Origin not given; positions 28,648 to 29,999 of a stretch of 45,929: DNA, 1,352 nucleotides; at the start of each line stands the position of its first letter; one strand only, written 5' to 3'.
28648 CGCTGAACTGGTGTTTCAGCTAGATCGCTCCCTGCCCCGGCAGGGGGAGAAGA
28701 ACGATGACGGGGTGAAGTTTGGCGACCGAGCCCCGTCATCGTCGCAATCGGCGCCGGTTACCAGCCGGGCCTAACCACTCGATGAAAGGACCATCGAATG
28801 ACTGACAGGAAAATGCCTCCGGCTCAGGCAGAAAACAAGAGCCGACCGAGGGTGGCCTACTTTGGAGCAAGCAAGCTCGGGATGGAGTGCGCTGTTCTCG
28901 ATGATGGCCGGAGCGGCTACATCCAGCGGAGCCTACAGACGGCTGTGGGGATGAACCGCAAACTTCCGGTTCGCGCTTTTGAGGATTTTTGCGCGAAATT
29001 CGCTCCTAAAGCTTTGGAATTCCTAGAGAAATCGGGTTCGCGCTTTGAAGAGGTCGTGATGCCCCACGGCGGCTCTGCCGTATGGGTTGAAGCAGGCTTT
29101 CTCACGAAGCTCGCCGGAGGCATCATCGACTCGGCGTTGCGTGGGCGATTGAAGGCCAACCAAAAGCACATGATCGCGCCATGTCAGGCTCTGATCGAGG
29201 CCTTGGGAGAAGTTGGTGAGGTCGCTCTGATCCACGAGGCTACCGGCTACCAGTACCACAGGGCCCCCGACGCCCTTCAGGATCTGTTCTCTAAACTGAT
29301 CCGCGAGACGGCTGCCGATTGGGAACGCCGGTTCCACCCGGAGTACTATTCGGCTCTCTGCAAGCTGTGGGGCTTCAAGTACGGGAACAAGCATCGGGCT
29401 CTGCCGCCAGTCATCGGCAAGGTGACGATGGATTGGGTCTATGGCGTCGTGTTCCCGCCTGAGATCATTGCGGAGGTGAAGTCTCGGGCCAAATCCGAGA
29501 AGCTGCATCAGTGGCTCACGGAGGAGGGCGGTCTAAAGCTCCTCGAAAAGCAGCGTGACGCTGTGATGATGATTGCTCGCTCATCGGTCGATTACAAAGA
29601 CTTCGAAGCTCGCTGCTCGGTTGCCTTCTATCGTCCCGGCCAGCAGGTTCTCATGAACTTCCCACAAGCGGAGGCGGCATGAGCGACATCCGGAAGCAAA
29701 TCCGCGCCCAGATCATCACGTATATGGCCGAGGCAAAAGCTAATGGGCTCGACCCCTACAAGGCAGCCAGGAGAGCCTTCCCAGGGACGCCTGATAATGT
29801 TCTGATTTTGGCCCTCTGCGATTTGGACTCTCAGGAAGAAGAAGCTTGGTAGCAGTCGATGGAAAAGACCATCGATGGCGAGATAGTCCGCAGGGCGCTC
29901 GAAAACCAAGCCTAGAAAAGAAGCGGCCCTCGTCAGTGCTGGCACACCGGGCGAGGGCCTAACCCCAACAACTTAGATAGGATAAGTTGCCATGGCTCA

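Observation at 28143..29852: Divergent Arc/Mnt-type RHH pair plus a P63C-domain gene inside the tail operon: a P22 immI-like second immunity or antirepressor module?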

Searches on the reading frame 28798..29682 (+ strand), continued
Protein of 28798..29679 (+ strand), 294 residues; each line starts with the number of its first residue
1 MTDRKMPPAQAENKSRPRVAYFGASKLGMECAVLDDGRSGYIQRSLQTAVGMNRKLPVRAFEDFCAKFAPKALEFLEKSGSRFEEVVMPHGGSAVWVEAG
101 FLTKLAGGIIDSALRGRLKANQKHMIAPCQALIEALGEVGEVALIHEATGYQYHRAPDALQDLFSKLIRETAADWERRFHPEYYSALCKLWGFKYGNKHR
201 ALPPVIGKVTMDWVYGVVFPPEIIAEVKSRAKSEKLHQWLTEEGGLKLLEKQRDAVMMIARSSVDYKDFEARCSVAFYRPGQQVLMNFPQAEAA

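Call 43: search_protein_families(library=padloc, max_evalue=1, proteins=[L167:3288-4367:+, L168:3240-4133:+, L169:3420-4409:+, window:28798-29682:+])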
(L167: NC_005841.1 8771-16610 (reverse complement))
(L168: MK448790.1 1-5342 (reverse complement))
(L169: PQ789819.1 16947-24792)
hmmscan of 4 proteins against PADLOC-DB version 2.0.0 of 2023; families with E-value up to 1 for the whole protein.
L167:3288-4367:+ (359 aa): 0 families

L168:3240-4133:+ (297 aa): 0 families

L169:3420-4409:+ (329 aa): 0 families

window:28798-29682:+ (294 aa): 1 family
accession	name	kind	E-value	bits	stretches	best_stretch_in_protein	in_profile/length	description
PDLC02841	DpdE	-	0.032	9.9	1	80-151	629-697/1037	DpdE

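Call 78: get_annotated_region(hit=H40, flank=3500)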
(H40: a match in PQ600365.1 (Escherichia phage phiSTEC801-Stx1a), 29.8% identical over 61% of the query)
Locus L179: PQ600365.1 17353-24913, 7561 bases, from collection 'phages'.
description: Escherichia phage phiSTEC801-Stx1a, complete genome.
organism: Escherichia phage phiSTEC801-Stx1a (NCBI taxid 3385106)
taxonomy: Viruses
host: Escherichia sp.; source: human; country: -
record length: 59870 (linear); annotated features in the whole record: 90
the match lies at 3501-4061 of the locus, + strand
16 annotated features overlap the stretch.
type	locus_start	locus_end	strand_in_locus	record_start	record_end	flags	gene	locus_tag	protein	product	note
CDS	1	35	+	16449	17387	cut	-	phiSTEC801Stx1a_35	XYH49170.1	DNA replication protein O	+strand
CDS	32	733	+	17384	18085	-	-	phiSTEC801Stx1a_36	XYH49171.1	DNA replication protein P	+strand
CDS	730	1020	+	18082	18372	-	-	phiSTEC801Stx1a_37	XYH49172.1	exclusion protein ren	+strand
CDS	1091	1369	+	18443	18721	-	-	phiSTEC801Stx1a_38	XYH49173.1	hypothetical protein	+strand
CDS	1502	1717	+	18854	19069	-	-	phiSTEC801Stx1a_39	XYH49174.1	hypothetical protein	+strand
CDS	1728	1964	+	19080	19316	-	-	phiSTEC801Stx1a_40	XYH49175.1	Lar family restriction alleviation protein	+strand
CDS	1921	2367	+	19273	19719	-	-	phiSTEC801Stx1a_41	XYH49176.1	recombination protein NinB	+strand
CDS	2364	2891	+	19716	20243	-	-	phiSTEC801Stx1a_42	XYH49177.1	DNA N-6-adenine methyltransferase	+strand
CDS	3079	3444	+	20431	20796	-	-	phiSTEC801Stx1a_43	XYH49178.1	hypothetical protein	+strand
CDS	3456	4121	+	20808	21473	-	-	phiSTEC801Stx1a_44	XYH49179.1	P63C domain-containing protein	+strand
CDS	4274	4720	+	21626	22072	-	-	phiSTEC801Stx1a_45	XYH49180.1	DNA binding protein Roi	+strand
CDS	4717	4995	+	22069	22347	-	-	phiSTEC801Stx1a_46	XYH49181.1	DNA binding protein Roi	+strand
CDS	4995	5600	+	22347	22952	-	-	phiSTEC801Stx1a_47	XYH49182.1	recombination protein NinG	+strand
CDS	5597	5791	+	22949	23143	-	-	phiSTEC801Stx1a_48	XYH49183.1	NinH protein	+strand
CDS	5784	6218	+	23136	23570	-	-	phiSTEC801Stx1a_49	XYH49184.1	antitermination protein Q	+strand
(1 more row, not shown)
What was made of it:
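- A homolog lies in the nin region next to Roi in an Stx1a phage (call 78).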

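Call 79: get_annotated_region(hit=H5, flank=3000)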
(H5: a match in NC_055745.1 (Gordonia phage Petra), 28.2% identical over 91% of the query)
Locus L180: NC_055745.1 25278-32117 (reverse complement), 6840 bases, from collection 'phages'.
description: Gordonia phage Petra, complete genome.
organism: Gordonia phage Petra (NCBI taxid 2182347)
taxonomy: Viruses; Duplodnaviria; Heunggongvirae; Uroviricota; Caudoviricetes; Jujuvirus; Jujuvirus petra
host: Gordonia westfalica NRRL B-24152; source: soil; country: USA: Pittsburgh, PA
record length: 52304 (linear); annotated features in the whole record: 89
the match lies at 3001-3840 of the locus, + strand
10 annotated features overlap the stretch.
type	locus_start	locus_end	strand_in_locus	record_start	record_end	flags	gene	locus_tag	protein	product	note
CDS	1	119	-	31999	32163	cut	41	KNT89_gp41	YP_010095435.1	hypothetical protein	-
CDS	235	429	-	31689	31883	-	40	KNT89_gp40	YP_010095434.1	excisionase and transcriptional regulator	-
CDS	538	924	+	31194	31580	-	39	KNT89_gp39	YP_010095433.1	transcriptional repressor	-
CDS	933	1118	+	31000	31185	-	38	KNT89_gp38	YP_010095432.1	hypothetical protein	-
CDS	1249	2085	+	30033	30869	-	37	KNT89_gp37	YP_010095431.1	tyrosine-type recombinase/integrase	integrase (Y-int)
CDS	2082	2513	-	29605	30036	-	36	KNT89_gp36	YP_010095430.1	hypothetical protein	-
CDS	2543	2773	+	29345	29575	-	35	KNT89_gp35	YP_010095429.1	hypothetical protein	-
CDS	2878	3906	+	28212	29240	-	34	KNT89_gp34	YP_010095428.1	P63C domain-containing protein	-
CDS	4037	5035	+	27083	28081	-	33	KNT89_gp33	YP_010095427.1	acyltransferase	-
CDS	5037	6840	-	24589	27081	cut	32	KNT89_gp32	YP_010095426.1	minor tail protein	-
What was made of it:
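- Gordonia Petra gp34 lies beside the integrase and repressor (call 79).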

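Call 80: get_annotated_region(hit=H39, flank=3000)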
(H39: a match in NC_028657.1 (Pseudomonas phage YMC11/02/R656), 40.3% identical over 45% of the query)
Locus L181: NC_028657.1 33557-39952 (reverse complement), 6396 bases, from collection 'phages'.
description: Pseudomonas phage YMC11/02/R656, complete genome.
organism: Pseudomonas phage YMC11/02/R656 (NCBI taxid 1755689)
taxonomy: Viruses; Duplodnaviria; Heunggongvirae; Uroviricota; Caudoviricetes
host: Pseudomonas aeruginosa YMC11/02/R656; source: -; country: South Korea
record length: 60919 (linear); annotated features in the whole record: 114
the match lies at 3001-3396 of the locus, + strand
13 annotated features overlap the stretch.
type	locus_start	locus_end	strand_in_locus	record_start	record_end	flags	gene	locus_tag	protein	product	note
CDS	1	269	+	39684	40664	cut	-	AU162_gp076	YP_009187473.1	major head protein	-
CDS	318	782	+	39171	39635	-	-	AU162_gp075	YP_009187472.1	virion structural protein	-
CDS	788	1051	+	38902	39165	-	-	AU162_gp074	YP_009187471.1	hypothetical protein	-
CDS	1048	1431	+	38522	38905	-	-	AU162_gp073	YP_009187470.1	head-tail adaptor Ad1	-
CDS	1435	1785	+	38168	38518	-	-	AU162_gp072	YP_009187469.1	head closure Hc1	-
CDS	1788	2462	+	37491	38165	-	-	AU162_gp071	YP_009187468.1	tail completion or Neck1 protein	-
CDS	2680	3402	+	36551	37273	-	-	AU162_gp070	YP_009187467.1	Rha family transcriptional regulator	-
CDS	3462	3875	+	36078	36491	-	-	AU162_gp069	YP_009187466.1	tail terminator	-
CDS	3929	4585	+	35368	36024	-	-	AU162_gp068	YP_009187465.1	major tail protein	-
CDS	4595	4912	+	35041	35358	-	-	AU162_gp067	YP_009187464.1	tail length tape measure protein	-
CDS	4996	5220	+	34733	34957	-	-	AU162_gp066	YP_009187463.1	tail length tape measure protein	-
CDS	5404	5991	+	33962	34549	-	-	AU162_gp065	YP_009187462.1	immunity to superinfection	-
CDS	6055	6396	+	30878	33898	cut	-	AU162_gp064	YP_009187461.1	tail length tape measure protein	-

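Call 84: search_protein_families(library=pfam, max_evalue=0.01, proteins=[L181:2680-3402:+, L179:3456-4121:+, L180:2878-3906:+, L181:5404-5991:+])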
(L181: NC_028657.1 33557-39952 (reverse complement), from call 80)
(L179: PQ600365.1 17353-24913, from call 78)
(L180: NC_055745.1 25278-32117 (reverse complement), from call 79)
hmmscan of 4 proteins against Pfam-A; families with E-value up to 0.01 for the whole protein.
L181:2680-3402:+ (240 aa): 2 families
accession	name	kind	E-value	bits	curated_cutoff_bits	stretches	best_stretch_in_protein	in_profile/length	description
PF10546.14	P63C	-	5.4e-17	62.6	26.1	1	122-197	11-92/93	P63C domain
PF09669.15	Phage_pRha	-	5.8e-11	43.3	29.9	1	16-103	1-89/91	Phage regulatory protein Rha (Phage_pRha)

L179:3456-4121:+ (221 aa): 1 family
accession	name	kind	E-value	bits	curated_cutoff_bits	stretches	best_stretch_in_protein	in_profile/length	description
PF10546.14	P63C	-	5.5e-24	85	26.1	1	87-177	1-93/93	P63C domain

L180:2878-3906:+ (342 aa): 1 family
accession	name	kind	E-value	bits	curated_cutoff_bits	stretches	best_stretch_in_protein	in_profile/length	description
PF10546.14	P63C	-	5.6e-29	101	26.1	1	206-300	1-93/93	P63C domain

L181:5404-5991:+ (195 aa): 3 families
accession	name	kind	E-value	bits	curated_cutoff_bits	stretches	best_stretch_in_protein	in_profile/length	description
PF14373.11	Imm_superinfect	-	1.6e-18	66.8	27.9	1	20-60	1-41/42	Superinfection immunity protein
PF13248.11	Zn_ribbon_3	-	0.00028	20.7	27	1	88-111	3-26/26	zinc-ribbon domain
PF10571.15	UPF0547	-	0.0079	16.7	29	0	90-108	3-21/26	Uncharacterised protein family UPF0547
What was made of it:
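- It is fused to Phage_pRha in phage YMC11/02/R656 (call 84). The P63C domain is fused to the Phage_pRha domain in YMC11/02/R656 (call 84).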

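Call 100: search_protein_families(library=pfam, max_evalue=0.01, proteins=[L077:92-1036:+, L080:4893-5867:+, L082:6885-7307:+])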
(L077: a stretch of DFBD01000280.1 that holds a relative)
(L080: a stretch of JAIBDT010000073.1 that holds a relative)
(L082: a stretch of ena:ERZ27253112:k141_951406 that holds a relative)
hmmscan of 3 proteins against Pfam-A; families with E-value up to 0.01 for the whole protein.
L077:92-1036:+ (314 aa): 2 families
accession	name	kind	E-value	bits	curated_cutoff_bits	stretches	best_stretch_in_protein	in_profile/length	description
PF12762.13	DDE_Tnp_IS1595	-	6.4e-40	137.1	27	1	140-284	5-153/153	ISXO2-like transposase domain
PF12760.12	Zn_ribbon_IS1595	-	1.1e-07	32.1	25.4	1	22-69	1-46/46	Transposase zinc-ribbon domain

L080:4893-5867:+ (324 aa): 2 families
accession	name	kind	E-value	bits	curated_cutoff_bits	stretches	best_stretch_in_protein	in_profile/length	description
PF12762.13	DDE_Tnp_IS1595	-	1.2e-40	139.4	27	1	148-294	2-153/153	ISXO2-like transposase domain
PF12760.12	Zn_ribbon_IS1595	-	3e-09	37.1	25.4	1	33-80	1-46/46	Transposase zinc-ribbon domain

L082:6885-7307:+ (140 aa): 0 families

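Call 103: search_protein_representatives(alignment_id=A1)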
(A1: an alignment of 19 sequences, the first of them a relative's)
Query: 19 sequences, 292 profile positions. Proteins with E-value up to 0.001 (for the whole library): 2301; up to 1e-10: 1460; up to 1e-30: 338. The best 150 are listed.
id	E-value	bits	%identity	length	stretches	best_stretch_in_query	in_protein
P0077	5.0e-135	466.0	-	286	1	4-290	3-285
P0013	9.2e-128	442.2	-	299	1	6-290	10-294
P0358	5.3e-103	360.9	-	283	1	9-284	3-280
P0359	1.2e-91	323.7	-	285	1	14-287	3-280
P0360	4.5e-89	315.2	-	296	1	7-289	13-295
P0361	3.9e-85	302.2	-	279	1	9-289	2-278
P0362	1.6e-76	273.9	-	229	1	3-215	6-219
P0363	1.0e-69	251.6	-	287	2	101-269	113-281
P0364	7.0e-68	245.6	-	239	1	28-212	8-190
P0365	5.8e-65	236.0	-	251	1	13-201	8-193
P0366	5.8e-63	229.5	-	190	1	102-289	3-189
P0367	2.0e-57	211.3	-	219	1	14-182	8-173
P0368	1.1e-56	208.8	-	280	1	7-177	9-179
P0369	3.5e-50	187.5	-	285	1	12-282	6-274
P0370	7.2e-50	186.5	-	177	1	4-160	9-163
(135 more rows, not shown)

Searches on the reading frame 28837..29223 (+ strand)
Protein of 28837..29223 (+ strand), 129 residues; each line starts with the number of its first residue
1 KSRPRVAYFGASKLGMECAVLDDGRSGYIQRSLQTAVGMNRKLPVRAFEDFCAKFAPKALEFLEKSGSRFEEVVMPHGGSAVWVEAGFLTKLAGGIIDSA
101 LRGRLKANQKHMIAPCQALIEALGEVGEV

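Call 74: predict_structure(alignment_id=A3)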
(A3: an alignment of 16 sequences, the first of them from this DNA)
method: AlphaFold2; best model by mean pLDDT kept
length: 129 residues; sequences in the alignment: 16
mean_pLDDT: 92.4   pTM: 0.85
mean pLDDT of the five models: 92.4, 90.8, 89.0, 88.5, 84.9
residues with pLDDT >= 90: 107; 70-90: 20; 50-70: 2; < 50: 0
segments of 3 or more residues with pLDDT < 50: none
pLDDT, mean of each block of 10 residues (from residue 1): 89 87 94 93 94 96 90 94 95 97 95 94 81
secondary structure, 60 per line:
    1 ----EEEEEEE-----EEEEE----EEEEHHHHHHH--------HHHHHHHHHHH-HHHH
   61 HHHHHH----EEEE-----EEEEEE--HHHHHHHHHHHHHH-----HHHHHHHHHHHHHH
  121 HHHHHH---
elements in order: E5-11 E17-21 E26-29 H30-36 H45-55 H57-66 E71-74 E80-85 H88-101 H107-126
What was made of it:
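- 28798..29682 (+): P63C-family effector: N-domain (about aa 14-155, includes the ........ motif) plus P63C domain (aa 164-248 by Pfam). AF2 N-domain model pLDDT 92 (call 74).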

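Call 77: fold_search(model_id=the predicted structure, library=pdb)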
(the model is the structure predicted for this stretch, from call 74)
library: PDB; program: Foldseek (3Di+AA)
matches with E <= 10: 426; with E <= 0.001: 0
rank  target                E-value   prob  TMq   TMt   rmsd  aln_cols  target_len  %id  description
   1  1j6x_A                2.9e-02  0.51  0.30  0.27  12.4       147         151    9  CRYSTAL STRUCTURE OF HELICOBACTER PYLORI LUXS (released 2001-06-08)
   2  1j6x_B                5.4e-02  0.35  0.28  0.25  11.8       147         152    9  CRYSTAL STRUCTURE OF HELICOBACTER PYLORI LUXS (released 2001-06-08)
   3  1inn_A                7.8e-02  0.28  0.27  0.25  12.6       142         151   10  CRYSTAL STRUCTURE OF D. RADIODURANS LUXS, P21 (released 2001-06-08)
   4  5e68_A                1.1e-01  0.23  0.28  0.23  12.6       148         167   11  High resolution crystal structure of LuxS - Quorum sensor molecular complex from Salmonella typhi at 1.58 Angstroms (released 2016-10-12)
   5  5e68_B                1.7e-01  0.23  0.29  0.24  12.4       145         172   12  High resolution crystal structure of LuxS - Quorum sensor molecular complex from Salmonella typhi at 1.58 Angstroms (released 2016-10-12)
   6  1vgx_A                2.3e-01  0.15  0.26  0.24  12.8       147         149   10  Crystal structure of a autoinducer-2 synthesis protein (released 2003-11-25)
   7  1j6w_B                3.5e-01  0.12  0.25  0.22  11.6       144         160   11  CRYSTAL STRUCTURE OF HAEMOPHILUS INFLUENZAE LUXS (released 2001-06-08)
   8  1vh2                  4.0e-01  0.15  0.29  0.25  12.5       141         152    8  Crystal structure of a autoinducer-2 synthesis protein (released 2003-12-30)
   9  9yl4_K                4.2e-01  0.05  0.17  0.09  20.7       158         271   11  Crystal structure of PprA S-F filament from Deinococcus radiodurans (released 2025-10-22)
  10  1joe_A                4.8e-01  0.08  0.22  0.20  12.4       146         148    9  Crystal Structure of Autoinducer-2 Production Protein (LuxS) from Heamophilus influenzae (released 2001-08-08)
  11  5ogs                  5.8e-01  0.08  0.25  0.10  13.8       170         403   11  Crystal structure of human AND-1 SepB domain (released 2017-11-29)
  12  9yup_B                5.8e-01  0.04  0.17  0.10  17.8       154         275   14  Crystal structure of PprA S-F-S tetramer from Deinococcus radiodurans (released 2025-10-29)
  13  7plo_I                7.3e-01  0.08  0.25  0.09  12.8       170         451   13  H. sapiens replisome-CUL2/LRR1 complex (released 2021-11-10)
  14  4gis_A                8.3e-01  0.04  0.17  0.08  11.1       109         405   11  crystal structure of an enolase family member from vibrio harveyi (efi-target 501692) with homology to mannonate dehyd (released 2012-08-29)
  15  9jg6_g                8.8e-01  0.10  0.24  0.21   9.1       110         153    9  The tail-complex structure of phage P22 (released 2025-02-26)
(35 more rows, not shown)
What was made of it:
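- The best PDB TM-score is 0.3 for a model with pLDDT 92 (calls 74, 77).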

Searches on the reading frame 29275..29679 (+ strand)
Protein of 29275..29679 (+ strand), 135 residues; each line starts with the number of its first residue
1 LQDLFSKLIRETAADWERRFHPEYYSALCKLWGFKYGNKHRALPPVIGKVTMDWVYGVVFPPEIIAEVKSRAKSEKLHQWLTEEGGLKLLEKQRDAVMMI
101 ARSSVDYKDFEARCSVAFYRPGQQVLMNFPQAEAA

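Call 83: find_homologous_proteins(query=A4, max_evalue=0.001)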
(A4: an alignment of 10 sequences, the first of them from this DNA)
Query A4 (10 sequences) (135 aa, profile of the alignment): 929 proteins with E <= 0.001 among 3739 candidates; the best 120 are listed.
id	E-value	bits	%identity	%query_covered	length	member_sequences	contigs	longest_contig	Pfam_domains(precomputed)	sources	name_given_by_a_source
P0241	3.7e-50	187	28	72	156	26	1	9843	PF10546.15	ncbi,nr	ncbi:hypothetical protein O7R82_004832, partial [Escherichia coli]|nr:hypothetical protein [Escheric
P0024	4.1e-50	187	80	98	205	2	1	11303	PF10546.15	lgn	-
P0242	9.9e-50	186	28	72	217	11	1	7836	PF10546.15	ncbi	ncbi:TPA: P63C domain-containing protein, partial [Escherichia coli]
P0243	1.3e-49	185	28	72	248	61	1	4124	PF10546.15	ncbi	ncbi:hypothetical protein WKT70_005014, partial [Escherichia coli O113]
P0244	2.8e-48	181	33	87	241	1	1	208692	PF10546.15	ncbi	-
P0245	4.9e-47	177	29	87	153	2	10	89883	PF10546.15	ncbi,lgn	-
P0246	8.0e-47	176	32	87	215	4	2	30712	PF10546.15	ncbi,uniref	ncbi:P63C domain-containing protein [Ralstonia pseudosolanacearum]|uniref:P63C domain-containing pro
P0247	1.3e-46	176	34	70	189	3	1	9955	PF10546.15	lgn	-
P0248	7.0e-46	173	58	94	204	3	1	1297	PF10546.15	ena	-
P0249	1.0e-45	173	57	99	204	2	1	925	PF10546.15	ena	-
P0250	2.6e-45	171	28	87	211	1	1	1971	PF10546.15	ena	-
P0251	6.4e-45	170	26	96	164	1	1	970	PF10546.15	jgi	jgi:hypothetical protein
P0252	6.8e-45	170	29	70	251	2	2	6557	PF10546.15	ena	-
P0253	7.1e-45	170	25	87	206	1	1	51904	PF10546.15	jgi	-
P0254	1.2e-44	169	60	91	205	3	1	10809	PF10546.15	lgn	-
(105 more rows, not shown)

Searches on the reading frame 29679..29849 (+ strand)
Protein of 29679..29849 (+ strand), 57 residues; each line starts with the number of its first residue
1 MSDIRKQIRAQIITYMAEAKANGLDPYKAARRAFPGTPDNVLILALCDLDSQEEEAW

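Call 4: search_protein_families(library=pfam, max_evalue=1, proteins=[window:29679-29849:+])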
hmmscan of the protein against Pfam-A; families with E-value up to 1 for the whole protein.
seq(57 aa): 1 family
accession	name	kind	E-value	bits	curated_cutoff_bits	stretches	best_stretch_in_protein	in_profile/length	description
PF10073.14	GapR_DNA-bd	-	0.055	13.5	22.6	1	5-26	19-40/72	GapR-like, DNA-binding domain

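Call 5: search_protein_families(library=phrogs, max_evalue=0.01, proteins=[window:29679-29849:+])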
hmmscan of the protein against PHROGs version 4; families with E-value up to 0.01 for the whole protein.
seq(57 aa): 0 families

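Call 6: search_protein_families(library=padloc, max_evalue=0.01, proteins=[window:29679-29849:+])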
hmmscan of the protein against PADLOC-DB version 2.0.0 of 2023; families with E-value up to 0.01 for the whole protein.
seq(57 aa): 0 families
